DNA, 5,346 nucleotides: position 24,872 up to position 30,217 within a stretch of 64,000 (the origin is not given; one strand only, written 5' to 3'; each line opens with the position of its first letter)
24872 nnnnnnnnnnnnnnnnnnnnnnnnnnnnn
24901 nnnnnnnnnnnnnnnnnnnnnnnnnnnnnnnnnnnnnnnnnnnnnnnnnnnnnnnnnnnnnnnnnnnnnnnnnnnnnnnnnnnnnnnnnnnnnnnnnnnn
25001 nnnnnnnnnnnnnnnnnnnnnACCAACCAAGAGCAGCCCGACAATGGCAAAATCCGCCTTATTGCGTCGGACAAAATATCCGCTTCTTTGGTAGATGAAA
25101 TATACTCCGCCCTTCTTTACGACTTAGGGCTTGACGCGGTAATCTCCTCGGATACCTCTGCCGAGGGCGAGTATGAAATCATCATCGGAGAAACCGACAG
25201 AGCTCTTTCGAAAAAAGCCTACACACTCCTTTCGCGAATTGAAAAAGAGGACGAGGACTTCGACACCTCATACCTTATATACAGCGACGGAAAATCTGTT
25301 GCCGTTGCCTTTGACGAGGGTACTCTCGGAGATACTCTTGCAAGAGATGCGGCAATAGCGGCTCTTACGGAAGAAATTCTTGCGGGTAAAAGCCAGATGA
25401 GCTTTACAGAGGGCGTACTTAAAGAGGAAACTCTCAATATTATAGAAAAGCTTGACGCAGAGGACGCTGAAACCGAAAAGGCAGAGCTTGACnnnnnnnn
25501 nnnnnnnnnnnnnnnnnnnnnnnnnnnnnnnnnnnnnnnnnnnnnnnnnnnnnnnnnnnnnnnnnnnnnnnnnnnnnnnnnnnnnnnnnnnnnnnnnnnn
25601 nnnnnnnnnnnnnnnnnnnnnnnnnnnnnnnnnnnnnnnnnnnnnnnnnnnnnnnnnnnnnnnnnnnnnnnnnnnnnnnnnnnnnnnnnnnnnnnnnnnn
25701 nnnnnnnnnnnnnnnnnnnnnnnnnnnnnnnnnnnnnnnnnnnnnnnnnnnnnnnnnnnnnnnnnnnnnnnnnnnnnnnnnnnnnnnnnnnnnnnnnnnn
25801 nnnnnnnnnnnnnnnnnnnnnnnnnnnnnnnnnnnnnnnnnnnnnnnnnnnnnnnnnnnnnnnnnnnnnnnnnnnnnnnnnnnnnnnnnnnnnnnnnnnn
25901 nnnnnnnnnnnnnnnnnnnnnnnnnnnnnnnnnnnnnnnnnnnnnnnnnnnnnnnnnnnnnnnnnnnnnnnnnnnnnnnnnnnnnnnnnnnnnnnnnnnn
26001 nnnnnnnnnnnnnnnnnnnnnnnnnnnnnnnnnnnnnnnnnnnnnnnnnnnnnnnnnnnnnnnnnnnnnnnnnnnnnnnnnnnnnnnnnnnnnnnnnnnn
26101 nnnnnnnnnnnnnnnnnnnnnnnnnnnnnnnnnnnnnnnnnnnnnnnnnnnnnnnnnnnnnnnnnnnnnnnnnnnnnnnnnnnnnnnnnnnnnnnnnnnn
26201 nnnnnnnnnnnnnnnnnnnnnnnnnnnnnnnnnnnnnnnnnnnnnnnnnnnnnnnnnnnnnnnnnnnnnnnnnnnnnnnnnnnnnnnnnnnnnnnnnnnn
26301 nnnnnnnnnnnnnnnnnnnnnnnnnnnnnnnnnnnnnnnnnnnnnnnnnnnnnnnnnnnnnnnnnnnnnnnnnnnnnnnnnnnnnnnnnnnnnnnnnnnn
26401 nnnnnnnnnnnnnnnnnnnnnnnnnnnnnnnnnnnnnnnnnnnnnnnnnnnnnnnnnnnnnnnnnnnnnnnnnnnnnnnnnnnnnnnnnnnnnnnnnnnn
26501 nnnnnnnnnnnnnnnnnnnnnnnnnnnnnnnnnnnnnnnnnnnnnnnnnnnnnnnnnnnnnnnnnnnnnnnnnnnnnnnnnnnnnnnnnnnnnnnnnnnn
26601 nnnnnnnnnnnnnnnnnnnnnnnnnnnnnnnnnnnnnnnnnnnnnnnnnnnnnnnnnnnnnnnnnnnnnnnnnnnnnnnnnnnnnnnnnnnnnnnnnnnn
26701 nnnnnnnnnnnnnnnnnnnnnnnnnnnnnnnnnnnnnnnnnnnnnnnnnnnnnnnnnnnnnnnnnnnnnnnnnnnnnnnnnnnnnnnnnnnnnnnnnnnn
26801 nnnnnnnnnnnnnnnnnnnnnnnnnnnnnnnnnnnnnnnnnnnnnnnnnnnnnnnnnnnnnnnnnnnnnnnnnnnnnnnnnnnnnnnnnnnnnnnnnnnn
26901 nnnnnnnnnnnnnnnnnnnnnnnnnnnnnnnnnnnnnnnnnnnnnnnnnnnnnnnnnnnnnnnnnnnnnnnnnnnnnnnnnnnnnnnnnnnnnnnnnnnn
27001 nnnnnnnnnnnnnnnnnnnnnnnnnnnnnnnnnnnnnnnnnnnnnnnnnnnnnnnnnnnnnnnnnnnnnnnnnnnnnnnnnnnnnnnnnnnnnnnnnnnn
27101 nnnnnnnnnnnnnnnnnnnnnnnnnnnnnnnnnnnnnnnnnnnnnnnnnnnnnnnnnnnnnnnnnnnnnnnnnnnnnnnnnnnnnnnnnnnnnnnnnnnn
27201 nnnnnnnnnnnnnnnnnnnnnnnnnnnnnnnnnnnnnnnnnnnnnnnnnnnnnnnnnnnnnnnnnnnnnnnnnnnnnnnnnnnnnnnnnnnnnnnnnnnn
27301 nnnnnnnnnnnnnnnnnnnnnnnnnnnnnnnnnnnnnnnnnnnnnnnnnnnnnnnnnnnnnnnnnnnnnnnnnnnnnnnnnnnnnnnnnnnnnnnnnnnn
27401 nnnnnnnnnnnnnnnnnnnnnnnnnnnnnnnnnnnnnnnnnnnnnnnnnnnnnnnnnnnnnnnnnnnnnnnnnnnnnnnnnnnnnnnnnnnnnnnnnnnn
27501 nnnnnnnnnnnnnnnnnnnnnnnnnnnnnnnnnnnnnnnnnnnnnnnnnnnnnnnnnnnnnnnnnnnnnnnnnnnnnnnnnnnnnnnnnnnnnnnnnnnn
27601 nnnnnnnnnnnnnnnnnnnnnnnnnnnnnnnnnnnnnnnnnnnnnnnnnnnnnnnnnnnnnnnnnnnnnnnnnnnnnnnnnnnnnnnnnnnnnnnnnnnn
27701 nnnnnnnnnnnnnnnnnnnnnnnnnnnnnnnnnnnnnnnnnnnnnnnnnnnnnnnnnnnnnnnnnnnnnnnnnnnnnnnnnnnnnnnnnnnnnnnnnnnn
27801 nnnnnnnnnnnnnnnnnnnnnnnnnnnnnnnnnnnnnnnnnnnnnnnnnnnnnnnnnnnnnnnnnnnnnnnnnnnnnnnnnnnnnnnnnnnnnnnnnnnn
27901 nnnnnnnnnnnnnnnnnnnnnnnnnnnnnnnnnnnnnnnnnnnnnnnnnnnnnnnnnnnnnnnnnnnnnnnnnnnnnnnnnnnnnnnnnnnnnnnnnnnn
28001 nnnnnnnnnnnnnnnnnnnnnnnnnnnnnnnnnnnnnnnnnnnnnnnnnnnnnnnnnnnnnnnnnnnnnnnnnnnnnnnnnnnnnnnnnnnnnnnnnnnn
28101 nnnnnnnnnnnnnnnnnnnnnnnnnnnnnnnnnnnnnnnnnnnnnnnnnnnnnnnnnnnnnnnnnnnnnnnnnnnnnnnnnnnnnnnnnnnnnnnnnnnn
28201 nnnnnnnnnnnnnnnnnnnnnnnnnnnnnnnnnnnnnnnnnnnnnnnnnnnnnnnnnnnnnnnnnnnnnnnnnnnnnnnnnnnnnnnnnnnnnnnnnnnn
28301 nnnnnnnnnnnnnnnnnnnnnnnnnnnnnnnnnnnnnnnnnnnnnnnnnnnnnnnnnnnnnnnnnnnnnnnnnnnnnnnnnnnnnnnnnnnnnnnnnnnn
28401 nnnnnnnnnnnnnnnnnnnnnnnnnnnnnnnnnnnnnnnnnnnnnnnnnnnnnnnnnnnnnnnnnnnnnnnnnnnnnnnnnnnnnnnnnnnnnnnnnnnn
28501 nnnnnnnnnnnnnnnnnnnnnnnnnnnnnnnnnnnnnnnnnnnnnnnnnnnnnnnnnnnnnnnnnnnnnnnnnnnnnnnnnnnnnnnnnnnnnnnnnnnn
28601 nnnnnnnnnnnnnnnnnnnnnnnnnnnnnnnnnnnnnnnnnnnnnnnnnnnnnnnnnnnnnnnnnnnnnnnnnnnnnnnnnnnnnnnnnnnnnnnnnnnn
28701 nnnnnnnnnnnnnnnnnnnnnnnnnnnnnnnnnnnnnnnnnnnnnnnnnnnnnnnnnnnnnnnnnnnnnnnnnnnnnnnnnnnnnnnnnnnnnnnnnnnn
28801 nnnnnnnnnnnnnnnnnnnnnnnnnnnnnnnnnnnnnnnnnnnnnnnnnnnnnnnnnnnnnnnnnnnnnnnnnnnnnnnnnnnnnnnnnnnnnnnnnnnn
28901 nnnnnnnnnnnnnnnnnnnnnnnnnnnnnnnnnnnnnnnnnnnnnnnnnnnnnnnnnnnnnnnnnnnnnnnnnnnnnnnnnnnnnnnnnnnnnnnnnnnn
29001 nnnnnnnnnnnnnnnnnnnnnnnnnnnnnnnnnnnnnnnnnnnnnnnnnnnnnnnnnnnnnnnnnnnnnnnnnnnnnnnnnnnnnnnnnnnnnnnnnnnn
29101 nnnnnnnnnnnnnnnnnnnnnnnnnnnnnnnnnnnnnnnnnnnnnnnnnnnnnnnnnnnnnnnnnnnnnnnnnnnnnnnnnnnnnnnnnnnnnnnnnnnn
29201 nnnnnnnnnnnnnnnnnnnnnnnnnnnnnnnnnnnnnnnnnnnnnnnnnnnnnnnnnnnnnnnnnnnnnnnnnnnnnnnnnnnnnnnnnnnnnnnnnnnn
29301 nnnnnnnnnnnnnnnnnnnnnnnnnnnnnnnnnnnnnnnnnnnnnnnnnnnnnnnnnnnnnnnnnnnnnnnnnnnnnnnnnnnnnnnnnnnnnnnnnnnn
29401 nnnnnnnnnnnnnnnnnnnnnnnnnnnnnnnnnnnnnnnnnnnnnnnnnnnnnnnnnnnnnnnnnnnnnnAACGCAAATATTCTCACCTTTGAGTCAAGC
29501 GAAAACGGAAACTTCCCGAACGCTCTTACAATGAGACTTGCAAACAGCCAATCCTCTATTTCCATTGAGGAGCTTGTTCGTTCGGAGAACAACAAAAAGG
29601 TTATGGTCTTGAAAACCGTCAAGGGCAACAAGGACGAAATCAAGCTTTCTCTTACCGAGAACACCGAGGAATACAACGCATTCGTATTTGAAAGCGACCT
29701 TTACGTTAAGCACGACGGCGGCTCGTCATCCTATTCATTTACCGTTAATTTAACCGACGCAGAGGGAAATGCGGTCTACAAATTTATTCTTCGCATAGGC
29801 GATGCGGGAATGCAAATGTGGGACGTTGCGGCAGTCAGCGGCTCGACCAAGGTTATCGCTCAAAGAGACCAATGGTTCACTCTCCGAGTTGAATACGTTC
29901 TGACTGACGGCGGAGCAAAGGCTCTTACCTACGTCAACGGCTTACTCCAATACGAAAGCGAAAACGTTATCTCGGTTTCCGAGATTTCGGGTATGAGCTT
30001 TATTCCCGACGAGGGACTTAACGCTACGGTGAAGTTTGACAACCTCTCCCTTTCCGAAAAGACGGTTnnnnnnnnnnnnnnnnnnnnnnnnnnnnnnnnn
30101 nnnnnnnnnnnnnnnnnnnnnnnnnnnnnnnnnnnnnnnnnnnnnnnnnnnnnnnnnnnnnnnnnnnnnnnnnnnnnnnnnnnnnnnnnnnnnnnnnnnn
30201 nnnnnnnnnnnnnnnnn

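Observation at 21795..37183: AraC-linked locus built around a 1,924-aa lipoprotein: candidate uncharacterised extracellular glycan capture/processing system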

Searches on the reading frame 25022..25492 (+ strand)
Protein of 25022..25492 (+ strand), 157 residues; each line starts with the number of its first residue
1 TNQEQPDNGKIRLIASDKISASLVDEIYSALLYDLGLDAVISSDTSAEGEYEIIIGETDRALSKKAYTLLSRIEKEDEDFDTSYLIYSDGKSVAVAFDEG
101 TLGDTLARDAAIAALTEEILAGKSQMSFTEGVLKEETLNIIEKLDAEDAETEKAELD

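Call 87: search_solved_structures(query=A5, max_evalue=5)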
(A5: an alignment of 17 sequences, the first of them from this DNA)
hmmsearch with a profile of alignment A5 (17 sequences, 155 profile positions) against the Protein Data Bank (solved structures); distinct sequences matched with E-value up to 5: 0.

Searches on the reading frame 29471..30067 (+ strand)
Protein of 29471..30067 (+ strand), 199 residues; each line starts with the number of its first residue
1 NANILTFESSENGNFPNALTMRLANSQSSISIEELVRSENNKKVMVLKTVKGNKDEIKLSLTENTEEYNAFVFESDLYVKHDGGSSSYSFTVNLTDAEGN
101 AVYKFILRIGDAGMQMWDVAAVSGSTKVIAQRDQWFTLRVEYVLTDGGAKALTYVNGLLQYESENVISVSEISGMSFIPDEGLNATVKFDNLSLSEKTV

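Call 69: search_solved_structures(query=A4, max_evalue=1)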
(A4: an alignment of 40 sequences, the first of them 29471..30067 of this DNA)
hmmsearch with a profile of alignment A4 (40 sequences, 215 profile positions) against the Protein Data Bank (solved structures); distinct sequences matched with E-value up to 1: 1.
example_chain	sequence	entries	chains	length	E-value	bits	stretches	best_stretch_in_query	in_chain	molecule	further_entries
3imm_A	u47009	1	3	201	0.42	13.7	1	74-171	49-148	Putative secreted glycosylhydrolase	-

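Call 74: predict_structure(alignment_id=A4)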
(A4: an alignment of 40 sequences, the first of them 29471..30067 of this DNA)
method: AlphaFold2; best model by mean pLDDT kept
length: 199 residues; sequences in the alignment: 40
mean_pLDDT: 93.8   pTM: 0.90
mean pLDDT of the five models: 93.8, 93.6, 93.3, 93.2, 92.0
residues with pLDDT >= 90: 169; 70-90: 28; 50-70: 2; < 50: 0
segments of 3 or more residues with pLDDT < 50: none
pLDDT, mean of each block of 10 residues (from residue 1): 85 93 93 88 93 90 96 97 83 98 96 95 96 96 97 98 97 97 91 97
secondary structure, 60 per line:
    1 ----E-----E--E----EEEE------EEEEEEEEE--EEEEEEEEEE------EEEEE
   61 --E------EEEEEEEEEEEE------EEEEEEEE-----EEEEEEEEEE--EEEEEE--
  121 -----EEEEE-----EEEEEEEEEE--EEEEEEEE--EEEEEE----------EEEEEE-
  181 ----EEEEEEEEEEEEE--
elements in order: E19-22 E29-37 E40-49 E56-60 E70-81 E88-95 E101-110 E113-118 E126-130 E136-145 E148-155 E158-163 E174-179 E185-197

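Call 78: fold_search(model_id=the predicted structure, library=pdb)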
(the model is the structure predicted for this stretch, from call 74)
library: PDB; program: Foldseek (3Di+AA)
matches with E <= 10: 1685; with E <= 0.001: 222
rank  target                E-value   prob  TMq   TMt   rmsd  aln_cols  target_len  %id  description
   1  2a6x_B                7.5e-07  1.00  0.53  0.49   8.0       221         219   15  Crystal structure of Emp46p carbohydrate recognition domain (CRD), Y131F mutant (released 2006-01-31)
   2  2a71_A                9.1e-07  1.00  0.54  0.51   5.9       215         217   14  Crystal structure of Emp47p carbohydrate recognition domain (CRD), orthorhombic crystal form (released 2006-01-31)
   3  2a6w_B                1.2e-06  1.00  0.63  0.58   5.3       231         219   14  Crystal structure of Emp46p carbohydrate recognition domain (CRD), metal-free form (released 2006-01-31)
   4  2a6v_B                1.2e-06  1.00  0.51  0.48   8.0       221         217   14  Crystal structure of Emp46p carbohydrate recognition domain (CRD), potassium-bound form (released 2006-01-31)
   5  6yp6                  2.0e-06  1.00  0.63  0.58   5.4       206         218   11  Structural annotation of the conserved carbohydrate esterase vb_24B_21 from Shiga toxin-encoding bacteriophage phi24B (released 2020-09-16)
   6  2a71_D                2.0e-06  1.00  0.60  0.56   5.3       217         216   12  Crystal structure of Emp47p carbohydrate recognition domain (CRD), orthorhombic crystal form (released 2006-01-31)
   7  8q2a_A                2.0e-06  1.00  0.56  0.49   6.4       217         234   12  TtX122B - A domain of unknown function from the Teredinibacter turnerae protein TERTU_2913 (released 2024-03-13)
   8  8hls_A                2.0e-06  1.00  0.52  0.20   5.8       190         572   14  Crystal structure of the sialidase Am1547 from A.muciniphila (released 2024-06-05)
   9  2a6w_A                2.2e-06  1.00  0.53  0.50   7.7       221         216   14  Crystal structure of Emp46p carbohydrate recognition domain (CRD), metal-free form (released 2006-01-31)
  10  7by5                  2.3e-06  1.00  0.48  0.10   7.5       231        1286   13  Tetanus neurotoxin mutant-(H233A/E234Q/H237A/Y375F) (released 2021-02-17)
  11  8axs_A                2.5e-06  1.00  0.51  0.20   5.9       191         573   14  Sialidases and Fucosidases of Akkermansia muciniphila are key for rapid growth on colonic mucin and nutrient sharing a (released 2023-03-01)
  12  2a6y                  2.7e-06  1.00  0.57  0.50   6.2       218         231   12  Crystal structure of Emp47p carbohydrate recognition domain (CRD), tetragonal crystal form (released 2006-01-31)
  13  2a6v_A                2.9e-06  1.00  0.49  0.46   8.2       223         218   14  Crystal structure of Emp46p carbohydrate recognition domain (CRD), potassium-bound form (released 2006-01-31)
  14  5mqr                  3.3e-06  1.00  0.63  0.13   3.9       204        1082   13  Sialidase BT_1020 (released 2017-03-22)
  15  2a6x_A                4.9e-06  1.00  0.51  0.47   8.1       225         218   13  Crystal structure of Emp46p carbohydrate recognition domain (CRD), Y131F mutant (released 2006-01-31)
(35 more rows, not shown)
